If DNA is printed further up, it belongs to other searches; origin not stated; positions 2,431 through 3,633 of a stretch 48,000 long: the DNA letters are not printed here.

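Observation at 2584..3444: Terminal thioesterase has Cys at the nucleophile position (GHCFGG) and lacks the usual C-terminal His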

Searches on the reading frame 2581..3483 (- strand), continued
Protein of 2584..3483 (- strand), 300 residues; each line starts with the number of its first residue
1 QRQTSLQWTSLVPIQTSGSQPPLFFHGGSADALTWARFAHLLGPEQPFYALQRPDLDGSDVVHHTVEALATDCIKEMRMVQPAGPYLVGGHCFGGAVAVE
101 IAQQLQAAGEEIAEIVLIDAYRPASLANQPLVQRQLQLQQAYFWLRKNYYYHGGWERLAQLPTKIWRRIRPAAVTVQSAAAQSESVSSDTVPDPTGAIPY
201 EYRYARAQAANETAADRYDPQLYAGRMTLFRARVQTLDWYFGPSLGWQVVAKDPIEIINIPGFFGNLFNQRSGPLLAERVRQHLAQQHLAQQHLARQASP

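Call 40: search_solved_structures(query=A2, max_evalue=10, show_alignments=1)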
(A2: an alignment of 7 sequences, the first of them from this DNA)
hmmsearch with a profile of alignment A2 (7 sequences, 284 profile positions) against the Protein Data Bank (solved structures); distinct sequences matched with E-value up to 10: 64 (the best 60 are shown).
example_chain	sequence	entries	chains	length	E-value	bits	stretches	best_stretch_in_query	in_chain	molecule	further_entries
4zxh_A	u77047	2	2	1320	1.7e-28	103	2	15-118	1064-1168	ABBFA_003403 | Tyrocidine synthetase 3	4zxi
7dxo_A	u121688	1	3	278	3.2e-20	75.8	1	5-121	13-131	Non-ribosomal peptide synthetase 4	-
7crn_A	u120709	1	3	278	3.6e-20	75.6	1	5-121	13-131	Non-ribosomal peptide synthetase 4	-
6ojc_A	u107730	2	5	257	4.9e-18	68.6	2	20-124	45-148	NocB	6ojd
2vz8_A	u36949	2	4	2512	2.2e-13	53.3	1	60-262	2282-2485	FATTY ACID SYNTHASE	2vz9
4z49_A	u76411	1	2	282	5.9e-13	52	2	60-104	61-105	Fatty acid synthase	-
7mhd_A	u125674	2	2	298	6.1e-13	51.9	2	60-104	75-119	Fatty acid synthase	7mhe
2px6_A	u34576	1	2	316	7.1e-13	51.7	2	60-104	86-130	Thioesterase domain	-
3ils_A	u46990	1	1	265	7.6e-13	51.6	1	21-123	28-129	Aflatoxin biosynthesis polyketide synthase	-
1xkt_A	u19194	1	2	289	1.1e-12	51.1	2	60-104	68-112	fatty acid synthase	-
2roq_A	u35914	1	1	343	1.3e-12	50.8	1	13-121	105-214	Enterobactin synthetase component F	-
3tej_A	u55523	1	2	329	1.4e-12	50.7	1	13-121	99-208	Enterobactin synthase component F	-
3tjm_A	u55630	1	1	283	3e-12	49.7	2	60-104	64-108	Fatty acid synthase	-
9f7b_A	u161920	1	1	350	6.2e-12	48.6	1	9-116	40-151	3-hydroxyacyl-[acyl-carrier-protein] dehydratase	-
8cg4_A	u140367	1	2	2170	1.4e-11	47.4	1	22-122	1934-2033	Norsolorinic acid synthase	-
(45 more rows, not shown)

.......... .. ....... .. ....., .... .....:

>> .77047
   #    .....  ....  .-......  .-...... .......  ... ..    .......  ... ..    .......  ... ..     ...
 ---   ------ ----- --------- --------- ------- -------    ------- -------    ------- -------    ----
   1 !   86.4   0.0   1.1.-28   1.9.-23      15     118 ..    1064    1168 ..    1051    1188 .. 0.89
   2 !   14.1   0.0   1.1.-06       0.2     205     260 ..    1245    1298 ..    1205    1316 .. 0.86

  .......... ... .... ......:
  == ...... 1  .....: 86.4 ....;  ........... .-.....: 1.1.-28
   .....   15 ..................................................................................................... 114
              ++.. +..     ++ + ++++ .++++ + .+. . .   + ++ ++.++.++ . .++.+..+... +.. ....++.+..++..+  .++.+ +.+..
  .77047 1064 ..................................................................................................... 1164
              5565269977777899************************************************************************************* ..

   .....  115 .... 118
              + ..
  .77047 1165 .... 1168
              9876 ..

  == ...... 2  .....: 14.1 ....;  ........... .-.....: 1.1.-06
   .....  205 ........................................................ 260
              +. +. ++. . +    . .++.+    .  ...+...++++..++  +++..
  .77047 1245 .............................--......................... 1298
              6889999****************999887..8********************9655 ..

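Call 47: search_protein_families(library=pfam, proteins=[L034:4991-10891:+, L045:7829-10858:+, L016:6134-10828:+, L022:636-6323:+, L029:5792-10876:+, L024:6055-7563:+, L047:9284-10858:+], max_evalue=0.0001)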
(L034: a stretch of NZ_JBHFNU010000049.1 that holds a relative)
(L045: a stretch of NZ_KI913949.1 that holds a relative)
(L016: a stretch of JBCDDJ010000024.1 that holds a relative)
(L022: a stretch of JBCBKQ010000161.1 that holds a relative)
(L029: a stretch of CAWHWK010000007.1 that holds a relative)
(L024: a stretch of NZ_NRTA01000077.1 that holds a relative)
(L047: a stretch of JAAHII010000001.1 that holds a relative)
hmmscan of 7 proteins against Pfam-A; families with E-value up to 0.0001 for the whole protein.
L034:4991-10891:+ (1967 aa): 6 families
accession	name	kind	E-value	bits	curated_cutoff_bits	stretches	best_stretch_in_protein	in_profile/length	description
PF00668.25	Condensation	-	6.2e-119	398.1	30.6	2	46-479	5-445/456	Condensation domain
PF00501.34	AMP-binding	-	2e-87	293.9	29.9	1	1077-1431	1-384/384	AMP-binding enzyme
PF00975.26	Thioesterase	-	7.8e-21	75.8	26.4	1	1680-1781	4-106/226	Thioesterase domain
PF00551.24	Formyl_trans_N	-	6.5e-18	65.6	26.1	1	541-653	66-178/181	Formyl transferase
PF00550.31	PP-binding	-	5.9e-16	58.9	20.8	1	1593-1654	2-65/67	Phosphopantetheine attachment site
PF13193.12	AMP-binding_C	-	9.1e-14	52.6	24.5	1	1490-1563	1-76/76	AMP-binding enzyme C-terminal domain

L045:7829-10858:+ (1010 aa): 6 families
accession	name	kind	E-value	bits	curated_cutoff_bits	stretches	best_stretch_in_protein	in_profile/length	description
PF00668.25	Condensation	-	4.9e-104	349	30.6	1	90-549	2-456/456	Condensation domain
PF00975.26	Thioesterase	-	2.3e-20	74.2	26.4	1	735-840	5-111/226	Thioesterase domain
PF18563.6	TubC_N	-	1.1e-18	67.4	26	1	24-72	3-51/52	TubC N-terminal docking domain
PF00550.31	PP-binding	-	5.4e-13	49.4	20.8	1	646-709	1-66/67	Phosphopantetheine attachment site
PF12697.13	Abhydrolase_6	-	1.4e-10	42.7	26.3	1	734-891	2-150/217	Alpha/beta hydrolase family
PF00561.26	Abhydrolase_1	-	2.2e-05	24.7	25.8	0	734-836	4-103/245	alpha/beta hydrolase fold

L016:6134-10828:+ (1565 aa): 5 families
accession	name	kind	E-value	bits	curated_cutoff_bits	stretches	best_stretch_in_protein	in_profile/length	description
PF00668.25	Condensation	-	1.9e-147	492.1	30.6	2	246-688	4-439/456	Condensation domain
PF00550.31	PP-binding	-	3e-33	114.3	20.8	2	168-228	2-65/67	Phosphopantetheine attachment site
PF00975.26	Thioesterase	-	2.1e-20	74.4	26.4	1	1299-1400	4-106/226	Thioesterase domain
PF12697.13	Abhydrolase_6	-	3.4e-09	38.1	26.3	1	1300-1446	3-155/217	Alpha/beta hydrolase family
PF13193.12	AMP-binding_C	-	1.2e-07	33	24.5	1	87-137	27-76/76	AMP-binding enzyme C-terminal domain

L022:636-6323:+ (1896 aa): 6 families
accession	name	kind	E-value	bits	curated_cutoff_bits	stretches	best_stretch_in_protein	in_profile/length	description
PF00668.25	Condensation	-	1.1e-129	433.6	30.6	2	206-664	4-443/456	Condensation domain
PF00550.31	PP-binding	-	2.2e-33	114.7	20.8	2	1174-1236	3-67/67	Phosphopantetheine attachment site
PF00975.26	Thioesterase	-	7.7e-20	72.5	26.4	1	1268-1368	6-107/226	Thioesterase domain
PF12697.13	Abhydrolase_6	-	3.5e-06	28.3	26.3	1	1266-1378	2-106/217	Alpha/beta hydrolase family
PF23297.2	ACP_SdgA_C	-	4.6e-05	23.9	27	0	1187-1239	30-82/95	Highly reducing polyketide synthase sdgA, C-terminal ACP domain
PF13193.12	AMP-binding_C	-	8.2e-05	23.9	24.5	0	41-99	27-76/76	AMP-binding enzyme C-terminal domain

L029:5792-10876:+ (1695 aa): 5 families
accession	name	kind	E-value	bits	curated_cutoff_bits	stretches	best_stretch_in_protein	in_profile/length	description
PF00668.25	Condensation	-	1.8e-123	413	30.6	2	838-1283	2-444/456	Condensation domain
PF00550.31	PP-binding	-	7.3e-33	113.1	20.8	2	1327-1388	3-66/67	Phosphopantetheine attachment site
PF00975.26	Thioesterase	-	8.2e-22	79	26.4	1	1414-1519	5-110/226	Thioesterase domain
PF13193.12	AMP-binding_C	-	8.2e-08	33.5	24.5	1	117-168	26-76/76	AMP-binding enzyme C-terminal domain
PF12697.13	Abhydrolase_6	-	8.3e-05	23.8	26.3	1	1413-1525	2-109/217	Alpha/beta hydrolase family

L024:6055-7563:+ (503 aa): 4 families
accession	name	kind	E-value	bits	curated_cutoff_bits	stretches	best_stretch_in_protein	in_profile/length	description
PF00975.26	Thioesterase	-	1.3e-22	81.6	26.4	1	238-335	6-104/226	Thioesterase domain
PF00550.31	PP-binding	-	2.1e-14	53.9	20.8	1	129-189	1-64/67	Phosphopantetheine attachment site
PF12697.13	Abhydrolase_6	-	5.9e-07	30.8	26.3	1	236-387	2-148/217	Alpha/beta hydrolase family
PF13193.12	AMP-binding_C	-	2.9e-06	28.6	24.5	1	50-100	27-76/76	AMP-binding enzyme C-terminal domain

L047:9284-10858:+ (525 aa): 5 families
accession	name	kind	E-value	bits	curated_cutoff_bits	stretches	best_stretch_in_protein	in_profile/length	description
PF00975.26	Thioesterase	-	4.3e-21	76.6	26.4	1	250-354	5-110/226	Thioesterase domain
PF00550.31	PP-binding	-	7.5e-14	52.2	20.8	1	161-224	1-66/67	Phosphopantetheine attachment site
PF00668.25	Condensation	-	3.8e-10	39.5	30.6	1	2-64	394-456/456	Condensation domain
PF12697.13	Abhydrolase_6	-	3.2e-09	38.2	26.3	1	249-441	2-170/217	Alpha/beta hydrolase family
PF00561.26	Abhydrolase_1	-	8.4e-05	22.8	25.8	0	249-371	4-133/245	alpha/beta hydrolase fold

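Call 52: find_encoding_contigs(protein=P0016, flank=8000, max_places=2)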
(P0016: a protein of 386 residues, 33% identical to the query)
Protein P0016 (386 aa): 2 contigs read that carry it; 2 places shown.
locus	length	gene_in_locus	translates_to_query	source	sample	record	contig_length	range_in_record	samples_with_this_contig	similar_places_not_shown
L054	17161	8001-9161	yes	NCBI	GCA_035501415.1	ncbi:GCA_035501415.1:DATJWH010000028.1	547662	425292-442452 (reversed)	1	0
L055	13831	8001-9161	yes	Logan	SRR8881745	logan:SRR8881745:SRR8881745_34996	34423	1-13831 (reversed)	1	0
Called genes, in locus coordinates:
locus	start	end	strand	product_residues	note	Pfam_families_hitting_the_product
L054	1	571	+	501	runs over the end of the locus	PF01943:Polysacc_synt, PF13440:Polysacc_synt_3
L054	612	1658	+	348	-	PF02388:FemAB (faint), PF13480:Acetyltransf_6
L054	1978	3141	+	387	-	-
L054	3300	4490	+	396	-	PF15632:ATPgrasp_Ter (weak)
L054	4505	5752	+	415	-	PF00070:Pyr_redox (faint), PF01266:DAO (faint), PF07992:Pyr_redox_2, PF13454:NAD_binding_9 (weak), PF13738:Pyr_redox_3, PF01593:Amino_oxidase (faint), PF13434:Lys_Orn_oxgnase (weak)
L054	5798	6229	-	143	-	PF01648:ACPS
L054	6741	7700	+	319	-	PF13641:Glyco_tranf_2_3, PF00535:Glycos_transf_2, PF10111:Glyco_tranf_2_2 (weak)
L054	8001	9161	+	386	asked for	PF00550:PP-binding, PF00975:Thioesterase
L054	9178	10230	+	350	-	PF00550:PP-binding, PF00561:Abhydrolase_1, PF00975:Thioesterase, PF12697:Abhydrolase_6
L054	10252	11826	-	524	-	PF00501:AMP-binding, PF13193:AMP-binding_C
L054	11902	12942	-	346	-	PF04204:HTS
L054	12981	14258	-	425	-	PF01053:Cys_Met_Meta_PP, PF00155:Aminotran_1_2 (weak), PF01041:DegT_DnrJ_EryC1, PF00266:Aminotran_5 (weak)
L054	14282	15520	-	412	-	PF00070:Pyr_redox (faint), PF07992:Pyr_redox_2, PF13454:NAD_binding_9 (faint), PF13738:Pyr_redox_3, PF13434:Lys_Orn_oxgnase (weak)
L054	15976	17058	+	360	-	PF01757:Acyl_transf_3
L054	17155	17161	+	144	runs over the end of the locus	PF05899:Cupin_3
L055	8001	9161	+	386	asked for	PF00550:PP-binding, PF00975:Thioesterase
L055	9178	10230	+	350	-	PF00550:PP-binding, PF00561:Abhydrolase_1, PF00975:Thioesterase, PF12697:Abhydrolase_6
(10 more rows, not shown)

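Call 53: find_encoding_contigs(protein=P0017, flank=8000, max_places=2)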
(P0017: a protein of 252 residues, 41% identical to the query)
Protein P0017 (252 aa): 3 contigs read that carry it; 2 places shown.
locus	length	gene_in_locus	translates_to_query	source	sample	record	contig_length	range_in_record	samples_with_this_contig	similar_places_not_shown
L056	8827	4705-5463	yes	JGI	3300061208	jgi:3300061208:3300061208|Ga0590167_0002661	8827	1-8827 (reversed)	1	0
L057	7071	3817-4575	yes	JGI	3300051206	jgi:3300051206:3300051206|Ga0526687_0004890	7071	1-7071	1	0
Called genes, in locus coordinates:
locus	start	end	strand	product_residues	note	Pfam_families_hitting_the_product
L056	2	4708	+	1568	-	?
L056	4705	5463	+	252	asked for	PF00975:Thioesterase, PF12697:Abhydrolase_6 (faint)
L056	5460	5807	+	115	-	PF00550:PP-binding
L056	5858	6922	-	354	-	PF01408:GFO_IDH_MocA, PF02894:GFO_IDH_MocA_C, PF22725:GFO_IDH_MocA_C3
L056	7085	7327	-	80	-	-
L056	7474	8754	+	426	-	PF13183:Fer4_8, PF13187:Fer4_9 (weak), PF13534:Fer4_17, PF02754:CCG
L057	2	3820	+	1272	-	?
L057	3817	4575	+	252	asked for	PF00975:Thioesterase, PF12697:Abhydrolase_6 (faint)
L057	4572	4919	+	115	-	PF00550:PP-binding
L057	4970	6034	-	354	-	PF01408:GFO_IDH_MocA, PF02894:GFO_IDH_MocA_C, PF22725:GFO_IDH_MocA_C3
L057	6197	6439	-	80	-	-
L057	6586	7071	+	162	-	?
